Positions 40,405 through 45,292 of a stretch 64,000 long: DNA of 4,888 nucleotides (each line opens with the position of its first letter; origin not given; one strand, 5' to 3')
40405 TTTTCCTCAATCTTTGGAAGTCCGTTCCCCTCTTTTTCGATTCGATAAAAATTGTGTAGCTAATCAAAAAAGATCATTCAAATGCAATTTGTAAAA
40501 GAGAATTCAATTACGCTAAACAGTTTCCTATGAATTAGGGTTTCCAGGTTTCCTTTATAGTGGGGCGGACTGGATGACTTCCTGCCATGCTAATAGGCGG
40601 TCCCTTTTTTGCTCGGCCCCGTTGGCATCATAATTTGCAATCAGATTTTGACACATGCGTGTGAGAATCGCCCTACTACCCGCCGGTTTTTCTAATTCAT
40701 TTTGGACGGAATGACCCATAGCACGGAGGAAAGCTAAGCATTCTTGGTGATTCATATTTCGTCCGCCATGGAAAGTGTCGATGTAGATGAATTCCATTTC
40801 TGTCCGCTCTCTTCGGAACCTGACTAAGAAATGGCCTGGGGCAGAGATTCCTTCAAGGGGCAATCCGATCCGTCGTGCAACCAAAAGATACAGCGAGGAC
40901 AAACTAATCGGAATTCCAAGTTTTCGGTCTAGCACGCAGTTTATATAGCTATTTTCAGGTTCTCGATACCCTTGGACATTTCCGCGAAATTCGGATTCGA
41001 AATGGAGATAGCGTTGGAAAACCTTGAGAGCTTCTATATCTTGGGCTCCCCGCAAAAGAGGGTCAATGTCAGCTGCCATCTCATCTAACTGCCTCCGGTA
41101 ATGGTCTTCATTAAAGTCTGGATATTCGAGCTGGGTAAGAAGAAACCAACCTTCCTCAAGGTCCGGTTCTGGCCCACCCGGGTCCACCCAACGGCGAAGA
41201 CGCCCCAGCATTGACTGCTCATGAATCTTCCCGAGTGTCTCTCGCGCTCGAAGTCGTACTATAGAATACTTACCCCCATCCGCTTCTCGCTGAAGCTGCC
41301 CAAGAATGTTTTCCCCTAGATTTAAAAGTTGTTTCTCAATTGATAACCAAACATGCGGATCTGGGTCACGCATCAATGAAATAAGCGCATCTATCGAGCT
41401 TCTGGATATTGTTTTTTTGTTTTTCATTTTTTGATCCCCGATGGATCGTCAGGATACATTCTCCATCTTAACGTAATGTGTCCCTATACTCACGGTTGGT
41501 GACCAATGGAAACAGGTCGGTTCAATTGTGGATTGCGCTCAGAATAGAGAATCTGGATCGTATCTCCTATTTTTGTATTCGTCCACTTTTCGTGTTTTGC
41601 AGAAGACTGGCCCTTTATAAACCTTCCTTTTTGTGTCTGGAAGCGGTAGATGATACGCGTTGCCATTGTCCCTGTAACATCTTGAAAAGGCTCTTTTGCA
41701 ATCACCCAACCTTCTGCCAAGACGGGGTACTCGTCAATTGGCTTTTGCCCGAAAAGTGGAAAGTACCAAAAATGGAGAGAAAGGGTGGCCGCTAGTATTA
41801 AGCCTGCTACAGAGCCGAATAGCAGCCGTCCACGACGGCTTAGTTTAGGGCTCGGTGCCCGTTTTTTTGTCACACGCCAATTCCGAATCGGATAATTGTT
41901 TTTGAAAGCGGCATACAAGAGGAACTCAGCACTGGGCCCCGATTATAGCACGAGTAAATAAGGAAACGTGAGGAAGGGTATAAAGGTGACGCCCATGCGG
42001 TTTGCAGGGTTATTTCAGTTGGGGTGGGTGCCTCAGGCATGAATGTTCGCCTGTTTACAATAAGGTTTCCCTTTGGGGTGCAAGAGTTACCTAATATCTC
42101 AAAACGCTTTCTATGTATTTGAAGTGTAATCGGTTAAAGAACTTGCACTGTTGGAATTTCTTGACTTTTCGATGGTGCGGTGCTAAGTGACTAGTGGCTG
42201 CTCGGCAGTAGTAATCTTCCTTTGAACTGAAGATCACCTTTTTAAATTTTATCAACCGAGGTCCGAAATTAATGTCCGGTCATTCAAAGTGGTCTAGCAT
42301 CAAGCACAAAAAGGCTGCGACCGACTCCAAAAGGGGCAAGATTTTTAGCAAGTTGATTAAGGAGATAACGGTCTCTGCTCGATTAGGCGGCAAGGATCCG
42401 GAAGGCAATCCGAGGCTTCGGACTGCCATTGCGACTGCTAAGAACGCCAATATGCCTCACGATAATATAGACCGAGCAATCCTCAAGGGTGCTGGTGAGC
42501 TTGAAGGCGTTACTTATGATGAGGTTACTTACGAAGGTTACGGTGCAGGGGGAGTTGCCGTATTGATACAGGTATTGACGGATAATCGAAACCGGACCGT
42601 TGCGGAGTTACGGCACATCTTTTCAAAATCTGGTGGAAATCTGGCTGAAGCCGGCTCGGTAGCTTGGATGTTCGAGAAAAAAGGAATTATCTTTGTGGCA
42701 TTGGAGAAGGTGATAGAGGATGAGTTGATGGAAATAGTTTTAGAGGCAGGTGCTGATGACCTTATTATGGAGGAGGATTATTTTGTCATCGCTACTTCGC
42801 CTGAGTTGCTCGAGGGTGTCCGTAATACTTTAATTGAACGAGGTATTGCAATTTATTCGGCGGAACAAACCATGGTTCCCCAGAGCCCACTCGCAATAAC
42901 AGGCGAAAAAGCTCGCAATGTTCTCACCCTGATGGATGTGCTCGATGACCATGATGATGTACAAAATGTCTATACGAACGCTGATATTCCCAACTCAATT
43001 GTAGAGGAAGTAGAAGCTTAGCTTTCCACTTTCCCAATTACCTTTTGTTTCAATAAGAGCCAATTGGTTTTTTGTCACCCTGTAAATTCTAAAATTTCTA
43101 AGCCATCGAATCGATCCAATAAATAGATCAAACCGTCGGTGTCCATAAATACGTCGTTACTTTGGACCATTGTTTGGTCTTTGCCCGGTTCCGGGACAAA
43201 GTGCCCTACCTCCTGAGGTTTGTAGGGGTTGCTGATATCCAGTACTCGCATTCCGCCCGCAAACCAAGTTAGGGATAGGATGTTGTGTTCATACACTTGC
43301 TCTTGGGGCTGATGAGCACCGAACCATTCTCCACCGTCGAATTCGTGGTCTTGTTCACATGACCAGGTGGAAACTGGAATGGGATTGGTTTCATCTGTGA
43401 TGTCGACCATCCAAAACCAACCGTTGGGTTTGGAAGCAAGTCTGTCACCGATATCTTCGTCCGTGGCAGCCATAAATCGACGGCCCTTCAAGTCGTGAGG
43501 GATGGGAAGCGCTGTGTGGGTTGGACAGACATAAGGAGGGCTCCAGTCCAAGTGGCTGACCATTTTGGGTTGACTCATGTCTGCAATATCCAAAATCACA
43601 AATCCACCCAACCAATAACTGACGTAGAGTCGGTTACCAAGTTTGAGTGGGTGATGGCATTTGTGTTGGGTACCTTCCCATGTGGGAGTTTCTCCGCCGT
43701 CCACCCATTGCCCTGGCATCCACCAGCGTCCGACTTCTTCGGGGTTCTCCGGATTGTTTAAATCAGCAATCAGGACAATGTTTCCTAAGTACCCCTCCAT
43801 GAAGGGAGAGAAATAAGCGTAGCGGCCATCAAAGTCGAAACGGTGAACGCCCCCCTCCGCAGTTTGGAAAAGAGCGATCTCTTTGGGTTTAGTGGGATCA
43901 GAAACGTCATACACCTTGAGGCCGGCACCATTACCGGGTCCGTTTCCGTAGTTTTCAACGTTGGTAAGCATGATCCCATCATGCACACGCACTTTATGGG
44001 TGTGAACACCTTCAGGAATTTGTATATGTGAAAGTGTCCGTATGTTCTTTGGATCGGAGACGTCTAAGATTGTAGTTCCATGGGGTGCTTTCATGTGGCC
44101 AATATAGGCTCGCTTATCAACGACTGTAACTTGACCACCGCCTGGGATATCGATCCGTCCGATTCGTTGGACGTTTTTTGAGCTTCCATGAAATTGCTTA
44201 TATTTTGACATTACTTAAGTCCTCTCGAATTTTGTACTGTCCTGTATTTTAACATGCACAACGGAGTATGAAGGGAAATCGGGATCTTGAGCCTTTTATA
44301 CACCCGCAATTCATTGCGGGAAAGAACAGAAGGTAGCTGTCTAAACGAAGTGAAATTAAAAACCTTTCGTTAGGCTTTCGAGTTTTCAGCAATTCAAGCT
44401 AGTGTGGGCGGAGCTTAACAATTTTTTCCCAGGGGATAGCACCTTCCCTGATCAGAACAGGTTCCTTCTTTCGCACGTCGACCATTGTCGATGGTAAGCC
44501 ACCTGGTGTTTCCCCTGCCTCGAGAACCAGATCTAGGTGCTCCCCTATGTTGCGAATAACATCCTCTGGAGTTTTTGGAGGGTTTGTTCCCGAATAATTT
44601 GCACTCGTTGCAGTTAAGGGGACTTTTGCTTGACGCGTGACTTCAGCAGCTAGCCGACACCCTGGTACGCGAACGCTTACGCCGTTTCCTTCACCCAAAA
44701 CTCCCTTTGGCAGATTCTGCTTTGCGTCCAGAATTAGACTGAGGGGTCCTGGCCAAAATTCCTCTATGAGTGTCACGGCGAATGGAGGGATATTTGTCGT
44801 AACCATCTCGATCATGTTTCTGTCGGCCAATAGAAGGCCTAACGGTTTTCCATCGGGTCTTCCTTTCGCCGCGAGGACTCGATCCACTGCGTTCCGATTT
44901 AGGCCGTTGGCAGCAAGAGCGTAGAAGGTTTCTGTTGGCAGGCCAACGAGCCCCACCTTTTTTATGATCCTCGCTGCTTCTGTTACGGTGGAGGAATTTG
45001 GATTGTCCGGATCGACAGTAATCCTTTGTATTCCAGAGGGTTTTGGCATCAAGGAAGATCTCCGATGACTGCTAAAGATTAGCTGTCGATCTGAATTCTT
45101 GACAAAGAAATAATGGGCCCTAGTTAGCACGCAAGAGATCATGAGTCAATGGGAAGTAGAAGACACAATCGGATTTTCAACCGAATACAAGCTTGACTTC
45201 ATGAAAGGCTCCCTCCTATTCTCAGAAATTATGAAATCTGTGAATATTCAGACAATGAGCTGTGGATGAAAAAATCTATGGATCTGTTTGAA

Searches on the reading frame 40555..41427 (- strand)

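Call 66: search_protein_families(library=pfam, max_evalue=0.000001, proteins=[window:40555-41427:-])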
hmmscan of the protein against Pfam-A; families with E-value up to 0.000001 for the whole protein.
window:40555-41427:- (290 aa): 1 family
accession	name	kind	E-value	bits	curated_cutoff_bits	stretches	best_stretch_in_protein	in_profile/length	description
PF13369.12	Transglut_core2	-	2.6e-39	134.6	23.5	1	109-259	2-154/155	Transglutaminase-like superfamily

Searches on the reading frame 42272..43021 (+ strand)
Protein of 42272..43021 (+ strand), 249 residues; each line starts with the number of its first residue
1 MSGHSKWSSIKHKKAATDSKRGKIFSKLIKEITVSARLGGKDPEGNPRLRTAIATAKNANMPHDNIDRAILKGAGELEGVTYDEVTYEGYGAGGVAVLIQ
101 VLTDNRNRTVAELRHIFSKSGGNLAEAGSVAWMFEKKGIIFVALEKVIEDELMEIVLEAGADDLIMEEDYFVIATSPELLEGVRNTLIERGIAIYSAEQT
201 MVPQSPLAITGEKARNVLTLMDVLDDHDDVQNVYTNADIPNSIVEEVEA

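Call 66: search_protein_families(library=pfam, max_evalue=0.000001, proteins=[window:42272-43021:+])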
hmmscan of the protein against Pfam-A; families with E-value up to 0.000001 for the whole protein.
window:42272-43021:+ (249 aa): 2 families
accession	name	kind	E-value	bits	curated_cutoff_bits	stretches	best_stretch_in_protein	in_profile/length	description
PF01709.26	Transcrip_reg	-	4.1e-57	192.8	27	1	82-237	1-160/160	TACO1/YebC second and third domain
PF20772.2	TACO1_YebC_N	-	1.2e-33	115.8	36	1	5-76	1-73/73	TACO1/YebC protein N-terminal domain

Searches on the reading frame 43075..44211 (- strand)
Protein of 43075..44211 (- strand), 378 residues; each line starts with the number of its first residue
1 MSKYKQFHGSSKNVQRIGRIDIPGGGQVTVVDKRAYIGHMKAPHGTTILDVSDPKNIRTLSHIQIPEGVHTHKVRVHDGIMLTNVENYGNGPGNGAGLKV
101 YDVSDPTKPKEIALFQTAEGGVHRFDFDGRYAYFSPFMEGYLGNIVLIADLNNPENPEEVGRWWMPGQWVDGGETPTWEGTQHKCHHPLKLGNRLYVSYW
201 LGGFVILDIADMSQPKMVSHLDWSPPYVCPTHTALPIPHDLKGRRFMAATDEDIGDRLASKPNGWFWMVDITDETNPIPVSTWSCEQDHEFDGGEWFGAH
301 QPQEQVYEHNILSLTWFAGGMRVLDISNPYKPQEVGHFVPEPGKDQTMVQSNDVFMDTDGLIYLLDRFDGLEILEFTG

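Call 66: search_protein_families(library=pfam, max_evalue=0.000001, proteins=[window:43075-44211:-])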
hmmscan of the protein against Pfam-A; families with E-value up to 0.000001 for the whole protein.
window:43075-44211:- (378 aa): 1 family
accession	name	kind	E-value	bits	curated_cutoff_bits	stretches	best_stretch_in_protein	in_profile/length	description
PF08309.17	LVIVD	-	1.5e-13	50.3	20.2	0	192-219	11-38/42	LVIVD repeat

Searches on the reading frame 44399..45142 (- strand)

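Call 66: search_protein_families(library=pfam, max_evalue=0.000001, proteins=[window:44399-45142:-])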
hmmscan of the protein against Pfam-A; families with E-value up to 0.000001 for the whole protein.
window:44399-45142:- (247 aa): 1 family
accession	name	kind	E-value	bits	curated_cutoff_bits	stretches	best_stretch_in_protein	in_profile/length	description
PF01300.24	Sua5_yciO_yrdC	-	9.1e-47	159.3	25.1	1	59-234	2-178/178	Telomere recombination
